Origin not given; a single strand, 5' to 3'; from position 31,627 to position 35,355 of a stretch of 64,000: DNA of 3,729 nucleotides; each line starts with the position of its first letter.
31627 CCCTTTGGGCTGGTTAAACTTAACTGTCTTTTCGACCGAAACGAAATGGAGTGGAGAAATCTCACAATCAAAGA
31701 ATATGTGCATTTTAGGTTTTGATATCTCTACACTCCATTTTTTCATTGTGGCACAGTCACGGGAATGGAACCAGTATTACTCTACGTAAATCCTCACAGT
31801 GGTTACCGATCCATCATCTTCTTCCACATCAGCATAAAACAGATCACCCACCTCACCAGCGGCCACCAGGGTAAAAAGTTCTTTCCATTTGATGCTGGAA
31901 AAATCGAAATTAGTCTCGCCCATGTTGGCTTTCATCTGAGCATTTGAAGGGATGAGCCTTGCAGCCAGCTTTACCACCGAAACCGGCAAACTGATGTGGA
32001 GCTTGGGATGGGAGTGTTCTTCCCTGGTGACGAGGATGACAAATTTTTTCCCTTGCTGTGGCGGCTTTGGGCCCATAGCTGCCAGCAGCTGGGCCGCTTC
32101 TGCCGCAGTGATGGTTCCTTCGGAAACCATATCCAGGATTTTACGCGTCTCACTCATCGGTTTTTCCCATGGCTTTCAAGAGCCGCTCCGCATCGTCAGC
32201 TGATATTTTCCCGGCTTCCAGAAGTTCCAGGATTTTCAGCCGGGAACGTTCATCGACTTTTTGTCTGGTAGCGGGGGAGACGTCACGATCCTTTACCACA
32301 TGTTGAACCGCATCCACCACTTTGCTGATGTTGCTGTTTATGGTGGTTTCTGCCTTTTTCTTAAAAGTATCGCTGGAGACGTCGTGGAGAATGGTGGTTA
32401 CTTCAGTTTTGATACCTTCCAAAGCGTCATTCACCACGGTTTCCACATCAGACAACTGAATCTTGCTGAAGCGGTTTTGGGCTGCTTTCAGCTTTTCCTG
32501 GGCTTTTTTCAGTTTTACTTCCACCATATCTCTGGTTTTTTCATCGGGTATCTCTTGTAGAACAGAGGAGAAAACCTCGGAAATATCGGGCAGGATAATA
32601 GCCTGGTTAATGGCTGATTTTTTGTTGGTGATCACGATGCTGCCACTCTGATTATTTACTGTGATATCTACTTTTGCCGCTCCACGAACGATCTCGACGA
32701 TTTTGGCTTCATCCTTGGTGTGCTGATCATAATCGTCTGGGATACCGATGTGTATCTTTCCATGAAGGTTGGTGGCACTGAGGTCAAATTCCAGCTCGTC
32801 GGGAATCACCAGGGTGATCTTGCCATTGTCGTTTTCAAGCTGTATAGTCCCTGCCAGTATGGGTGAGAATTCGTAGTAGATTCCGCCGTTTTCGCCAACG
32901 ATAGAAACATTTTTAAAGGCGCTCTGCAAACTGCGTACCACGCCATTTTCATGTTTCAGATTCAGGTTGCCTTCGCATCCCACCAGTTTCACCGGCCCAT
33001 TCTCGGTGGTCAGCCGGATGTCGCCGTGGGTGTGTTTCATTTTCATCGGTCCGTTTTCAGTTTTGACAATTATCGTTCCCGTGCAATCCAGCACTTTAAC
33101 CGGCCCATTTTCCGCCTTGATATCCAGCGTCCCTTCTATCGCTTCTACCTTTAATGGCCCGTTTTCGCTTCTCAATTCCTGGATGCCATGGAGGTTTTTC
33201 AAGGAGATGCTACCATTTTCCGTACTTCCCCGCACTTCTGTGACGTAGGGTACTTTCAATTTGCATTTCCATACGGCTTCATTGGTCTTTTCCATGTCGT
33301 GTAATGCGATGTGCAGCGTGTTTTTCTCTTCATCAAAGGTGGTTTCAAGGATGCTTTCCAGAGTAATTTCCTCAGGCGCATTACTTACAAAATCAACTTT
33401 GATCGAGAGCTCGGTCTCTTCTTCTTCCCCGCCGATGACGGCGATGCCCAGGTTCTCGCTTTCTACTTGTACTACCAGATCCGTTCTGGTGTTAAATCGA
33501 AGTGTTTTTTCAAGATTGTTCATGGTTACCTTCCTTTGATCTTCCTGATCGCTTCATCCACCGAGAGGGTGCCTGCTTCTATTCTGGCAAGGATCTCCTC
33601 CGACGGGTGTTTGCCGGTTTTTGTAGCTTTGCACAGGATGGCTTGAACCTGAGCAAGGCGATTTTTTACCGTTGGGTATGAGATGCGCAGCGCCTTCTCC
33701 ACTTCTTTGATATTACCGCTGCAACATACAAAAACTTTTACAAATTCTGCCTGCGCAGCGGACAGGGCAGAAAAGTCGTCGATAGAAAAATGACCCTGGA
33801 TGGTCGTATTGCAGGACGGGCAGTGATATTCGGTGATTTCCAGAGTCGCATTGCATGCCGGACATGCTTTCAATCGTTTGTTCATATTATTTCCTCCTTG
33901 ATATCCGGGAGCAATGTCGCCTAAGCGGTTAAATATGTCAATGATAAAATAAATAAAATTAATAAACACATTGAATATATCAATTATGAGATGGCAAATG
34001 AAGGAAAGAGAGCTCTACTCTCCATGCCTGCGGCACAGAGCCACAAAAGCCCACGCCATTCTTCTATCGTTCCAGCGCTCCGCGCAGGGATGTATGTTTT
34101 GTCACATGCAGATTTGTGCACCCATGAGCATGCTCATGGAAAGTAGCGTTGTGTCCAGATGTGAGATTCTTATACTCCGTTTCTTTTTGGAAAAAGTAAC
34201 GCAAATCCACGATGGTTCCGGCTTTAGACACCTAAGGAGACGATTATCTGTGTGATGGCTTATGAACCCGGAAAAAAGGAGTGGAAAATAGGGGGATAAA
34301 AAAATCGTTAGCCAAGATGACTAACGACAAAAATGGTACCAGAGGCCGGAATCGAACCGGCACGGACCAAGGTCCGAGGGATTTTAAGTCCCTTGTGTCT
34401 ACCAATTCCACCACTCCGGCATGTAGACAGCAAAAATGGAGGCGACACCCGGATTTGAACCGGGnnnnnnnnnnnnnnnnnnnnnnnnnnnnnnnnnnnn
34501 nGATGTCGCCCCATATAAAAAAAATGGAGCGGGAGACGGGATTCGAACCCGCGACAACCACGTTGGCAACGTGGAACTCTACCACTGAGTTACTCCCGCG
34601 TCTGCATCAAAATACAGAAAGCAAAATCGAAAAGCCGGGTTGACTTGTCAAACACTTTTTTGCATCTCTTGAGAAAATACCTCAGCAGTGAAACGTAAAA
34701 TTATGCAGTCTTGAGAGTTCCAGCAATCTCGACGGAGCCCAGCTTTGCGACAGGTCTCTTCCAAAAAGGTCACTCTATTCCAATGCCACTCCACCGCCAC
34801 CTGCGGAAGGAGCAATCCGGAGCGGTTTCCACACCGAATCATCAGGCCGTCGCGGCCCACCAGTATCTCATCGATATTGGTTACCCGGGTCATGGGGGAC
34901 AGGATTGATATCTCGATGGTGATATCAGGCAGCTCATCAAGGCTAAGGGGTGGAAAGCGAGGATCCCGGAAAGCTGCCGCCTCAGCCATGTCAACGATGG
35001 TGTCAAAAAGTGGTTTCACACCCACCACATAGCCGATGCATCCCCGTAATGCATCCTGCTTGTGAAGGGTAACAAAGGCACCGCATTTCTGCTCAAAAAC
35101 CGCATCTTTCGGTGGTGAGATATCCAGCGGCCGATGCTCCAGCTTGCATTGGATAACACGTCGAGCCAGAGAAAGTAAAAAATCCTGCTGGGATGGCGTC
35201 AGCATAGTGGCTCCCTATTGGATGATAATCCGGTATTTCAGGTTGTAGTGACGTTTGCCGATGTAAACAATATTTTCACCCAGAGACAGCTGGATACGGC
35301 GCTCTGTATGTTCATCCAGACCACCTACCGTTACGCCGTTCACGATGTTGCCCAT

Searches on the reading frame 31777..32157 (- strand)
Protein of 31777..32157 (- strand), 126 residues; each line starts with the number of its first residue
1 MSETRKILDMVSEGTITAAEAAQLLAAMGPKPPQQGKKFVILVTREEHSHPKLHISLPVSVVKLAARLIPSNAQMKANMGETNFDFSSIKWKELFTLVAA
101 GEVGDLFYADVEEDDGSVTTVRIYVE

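Call 72: search_protein_families(library=pfam, proteins=[window:31777-32157:-], max_evalue=0.00001)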
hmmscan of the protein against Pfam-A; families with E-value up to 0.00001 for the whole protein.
window:31777-32157:- (126 aa): 1 family
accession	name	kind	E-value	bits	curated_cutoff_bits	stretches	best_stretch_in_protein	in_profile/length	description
PF22746.1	SHOCT-like_DUF2089-C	-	1.9e-09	37.2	27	1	3-31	2-30/32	SHOCT-like domain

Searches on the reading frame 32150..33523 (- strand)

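Call 45: search_protein_families(library=pfam, proteins=[window:32150-33523:-], max_evalue=0.001)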
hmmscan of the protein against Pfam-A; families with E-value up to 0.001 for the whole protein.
window:32150-33523:- (457 aa): 2 families
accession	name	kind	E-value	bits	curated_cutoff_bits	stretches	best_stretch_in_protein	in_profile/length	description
PF22746.1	SHOCT-like_DUF2089-C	-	9.7e-09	35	27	1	428-456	3-31/32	SHOCT-like domain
PF24016.2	DUF7330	-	0.00035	20.6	27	0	205-265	56-115/187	Domain of unknown function (DUF7330)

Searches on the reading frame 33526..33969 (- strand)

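Call 72: search_protein_families(library=pfam, proteins=[window:33526-33969:-], max_evalue=0.00001)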
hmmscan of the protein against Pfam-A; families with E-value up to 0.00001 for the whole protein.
window:33526-33969:- (147 aa): 2 families
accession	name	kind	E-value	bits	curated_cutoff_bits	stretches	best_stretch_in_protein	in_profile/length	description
PF09862.15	DUF2089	-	1.2e-17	63.8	33.4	1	69-111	1-43/47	Domain of unknown function (DUF2089)-HTH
PF22747.2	Zn_ribbon_DUF2089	-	2.2e-13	50.5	27.6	1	36-67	1-32/32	DUF2089 zinc ribbon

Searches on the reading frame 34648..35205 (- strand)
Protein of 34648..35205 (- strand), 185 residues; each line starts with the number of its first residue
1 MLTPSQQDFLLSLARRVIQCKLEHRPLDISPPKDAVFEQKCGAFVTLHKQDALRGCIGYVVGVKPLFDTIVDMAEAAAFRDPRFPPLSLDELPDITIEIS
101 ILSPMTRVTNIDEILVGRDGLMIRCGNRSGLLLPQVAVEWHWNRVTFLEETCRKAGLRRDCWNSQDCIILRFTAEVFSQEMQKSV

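Call 71: search_protein_families(library=pfam, proteins=[window:34648-35205:-], max_evalue=0.00001)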
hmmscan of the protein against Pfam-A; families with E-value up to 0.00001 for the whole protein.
window:34648-35205:- (185 aa): 1 family
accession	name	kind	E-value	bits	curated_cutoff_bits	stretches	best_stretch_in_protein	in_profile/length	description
PF01871.22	AMMECR1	-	2.1e-56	190.5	25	1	12-177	2-168/168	AMMECR1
